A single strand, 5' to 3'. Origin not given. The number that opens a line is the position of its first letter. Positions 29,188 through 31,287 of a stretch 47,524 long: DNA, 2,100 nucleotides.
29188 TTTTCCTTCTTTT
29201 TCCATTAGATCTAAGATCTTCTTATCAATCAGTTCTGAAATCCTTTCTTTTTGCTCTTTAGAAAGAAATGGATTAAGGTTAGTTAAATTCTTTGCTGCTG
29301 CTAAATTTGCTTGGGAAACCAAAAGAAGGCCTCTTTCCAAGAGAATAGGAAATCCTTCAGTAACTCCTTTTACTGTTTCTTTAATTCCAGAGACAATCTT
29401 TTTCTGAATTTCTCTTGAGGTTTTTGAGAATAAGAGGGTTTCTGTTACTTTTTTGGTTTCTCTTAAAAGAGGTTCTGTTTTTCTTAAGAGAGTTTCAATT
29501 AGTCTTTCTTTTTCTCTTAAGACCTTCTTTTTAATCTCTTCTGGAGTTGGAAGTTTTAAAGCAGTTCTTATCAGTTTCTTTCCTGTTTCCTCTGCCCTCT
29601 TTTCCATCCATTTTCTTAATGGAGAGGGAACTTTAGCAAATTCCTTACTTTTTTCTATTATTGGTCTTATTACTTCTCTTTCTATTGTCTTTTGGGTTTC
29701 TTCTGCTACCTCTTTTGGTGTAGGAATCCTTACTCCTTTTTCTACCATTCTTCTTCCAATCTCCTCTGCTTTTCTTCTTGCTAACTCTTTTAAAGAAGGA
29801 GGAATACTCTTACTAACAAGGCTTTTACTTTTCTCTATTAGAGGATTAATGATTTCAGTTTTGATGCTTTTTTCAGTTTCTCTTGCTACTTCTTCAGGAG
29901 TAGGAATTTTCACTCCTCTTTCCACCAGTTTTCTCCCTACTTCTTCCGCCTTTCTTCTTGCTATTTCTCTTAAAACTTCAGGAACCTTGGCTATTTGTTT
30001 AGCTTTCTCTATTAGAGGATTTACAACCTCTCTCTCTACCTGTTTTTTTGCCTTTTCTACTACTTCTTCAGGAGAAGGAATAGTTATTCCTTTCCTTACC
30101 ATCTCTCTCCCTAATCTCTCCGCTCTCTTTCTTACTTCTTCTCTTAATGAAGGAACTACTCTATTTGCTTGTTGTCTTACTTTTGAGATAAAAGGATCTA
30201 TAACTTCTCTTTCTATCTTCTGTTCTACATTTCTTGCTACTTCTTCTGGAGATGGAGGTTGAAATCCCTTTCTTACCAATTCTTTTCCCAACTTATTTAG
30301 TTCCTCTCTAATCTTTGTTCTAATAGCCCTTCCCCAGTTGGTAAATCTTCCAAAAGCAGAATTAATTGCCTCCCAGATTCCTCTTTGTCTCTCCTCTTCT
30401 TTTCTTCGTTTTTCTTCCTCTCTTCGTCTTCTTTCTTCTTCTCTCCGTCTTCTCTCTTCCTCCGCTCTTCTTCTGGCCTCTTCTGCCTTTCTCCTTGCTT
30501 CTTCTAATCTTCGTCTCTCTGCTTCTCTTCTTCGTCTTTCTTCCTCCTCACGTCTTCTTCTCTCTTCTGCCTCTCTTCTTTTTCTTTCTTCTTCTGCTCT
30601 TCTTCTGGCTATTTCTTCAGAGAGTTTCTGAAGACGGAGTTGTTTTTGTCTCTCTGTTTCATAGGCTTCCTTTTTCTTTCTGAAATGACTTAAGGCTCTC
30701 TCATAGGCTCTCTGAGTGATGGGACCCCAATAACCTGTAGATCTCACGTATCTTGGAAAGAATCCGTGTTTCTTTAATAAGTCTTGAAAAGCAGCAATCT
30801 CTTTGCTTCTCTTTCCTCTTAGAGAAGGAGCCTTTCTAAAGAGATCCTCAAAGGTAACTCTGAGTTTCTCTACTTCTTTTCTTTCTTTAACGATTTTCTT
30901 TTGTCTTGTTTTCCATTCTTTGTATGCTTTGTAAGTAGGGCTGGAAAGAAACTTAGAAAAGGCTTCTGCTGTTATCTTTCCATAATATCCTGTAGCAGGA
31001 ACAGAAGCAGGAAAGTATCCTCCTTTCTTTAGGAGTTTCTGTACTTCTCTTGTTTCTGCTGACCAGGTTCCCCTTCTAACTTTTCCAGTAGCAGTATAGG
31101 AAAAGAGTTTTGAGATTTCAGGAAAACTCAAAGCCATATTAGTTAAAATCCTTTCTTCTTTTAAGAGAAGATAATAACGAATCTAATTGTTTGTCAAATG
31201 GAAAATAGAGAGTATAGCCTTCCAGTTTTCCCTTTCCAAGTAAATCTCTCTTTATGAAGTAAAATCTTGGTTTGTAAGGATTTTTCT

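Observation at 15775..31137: Single 15.4-kb ORF (5120 aa) takes up about a third of the window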

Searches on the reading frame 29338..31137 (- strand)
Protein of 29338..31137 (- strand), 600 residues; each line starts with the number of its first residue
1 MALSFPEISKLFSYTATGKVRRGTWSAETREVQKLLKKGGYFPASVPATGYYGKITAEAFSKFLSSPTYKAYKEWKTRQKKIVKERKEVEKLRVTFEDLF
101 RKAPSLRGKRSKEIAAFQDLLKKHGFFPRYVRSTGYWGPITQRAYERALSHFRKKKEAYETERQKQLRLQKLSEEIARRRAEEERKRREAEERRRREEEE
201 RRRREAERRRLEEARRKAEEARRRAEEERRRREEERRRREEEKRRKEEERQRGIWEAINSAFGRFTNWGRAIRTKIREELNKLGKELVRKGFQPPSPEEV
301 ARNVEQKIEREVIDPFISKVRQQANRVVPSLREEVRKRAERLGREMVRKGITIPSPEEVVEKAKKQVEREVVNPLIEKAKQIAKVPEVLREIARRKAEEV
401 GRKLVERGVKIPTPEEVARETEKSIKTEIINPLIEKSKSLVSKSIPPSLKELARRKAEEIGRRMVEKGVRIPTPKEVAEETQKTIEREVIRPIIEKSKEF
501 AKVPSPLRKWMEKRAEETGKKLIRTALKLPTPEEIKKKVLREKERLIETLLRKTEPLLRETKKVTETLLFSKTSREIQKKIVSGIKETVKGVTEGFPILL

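Call 4: search_protein_families(library=pfam, max_evalue=0.1, proteins=[window:29338-31137:-])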
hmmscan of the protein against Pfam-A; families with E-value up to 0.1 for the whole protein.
window:29338-31137:- (600 aa): 4 families
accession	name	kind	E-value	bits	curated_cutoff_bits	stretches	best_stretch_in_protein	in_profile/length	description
PF01471.23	PG_binding_1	-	1.4e-07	32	23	1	27-59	3-33/57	Putative peptidoglycan binding domain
PF11600.14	CAF1A_acidic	-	0.0073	16.5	26.4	1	154-252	6-104/140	Chromatin assembly factor 1 complex p150 subunit, acidic region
PF00610.27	DEP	-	0.016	15.5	32.7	0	453-469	35-51/72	Domain found in Dishevelled, Egl-10, and Pleckstrin (DEP)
PF09235.17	SAM_Ste50p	-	0.077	13.7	21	0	355-410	7-62/75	Ste50p, sterile alpha motif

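Call 5: search_protein_families(library=phrogs, max_evalue=0.01, proteins=[window:29338-31137:-])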
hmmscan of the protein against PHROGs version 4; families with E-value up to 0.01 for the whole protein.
window:29338-31137:- (600 aa): 3 families
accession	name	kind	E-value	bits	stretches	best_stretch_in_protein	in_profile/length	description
phrog_9589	-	lysis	4e-08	34.5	1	16-68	199-251/281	endolysin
phrog_1493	-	lysis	4.8e-08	33.6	1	97-147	236-284/394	endolysin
phrog_17001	-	lysis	2.7e-06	28.2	0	109-164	51-103/265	endolysin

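Call 124: search_protein_families(library=ncbifam, max_evalue=0.05, proteins=[window:29338-31137:-])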
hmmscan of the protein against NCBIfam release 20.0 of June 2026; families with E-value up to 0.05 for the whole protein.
window:29338-31137:- (600 aa): 2 families
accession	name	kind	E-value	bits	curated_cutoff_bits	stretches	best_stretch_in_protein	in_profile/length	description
TIGR00730.1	TIGR00730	subfamily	0.011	15.5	96.35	0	447-471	11-35/178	TIGR00730 family Rossman fold protein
NF042987.1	OGOR_delta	exception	0.021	15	125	0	384-427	34-73/89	2-oxoglutarate ferredoxin oxidoreductase subunit delta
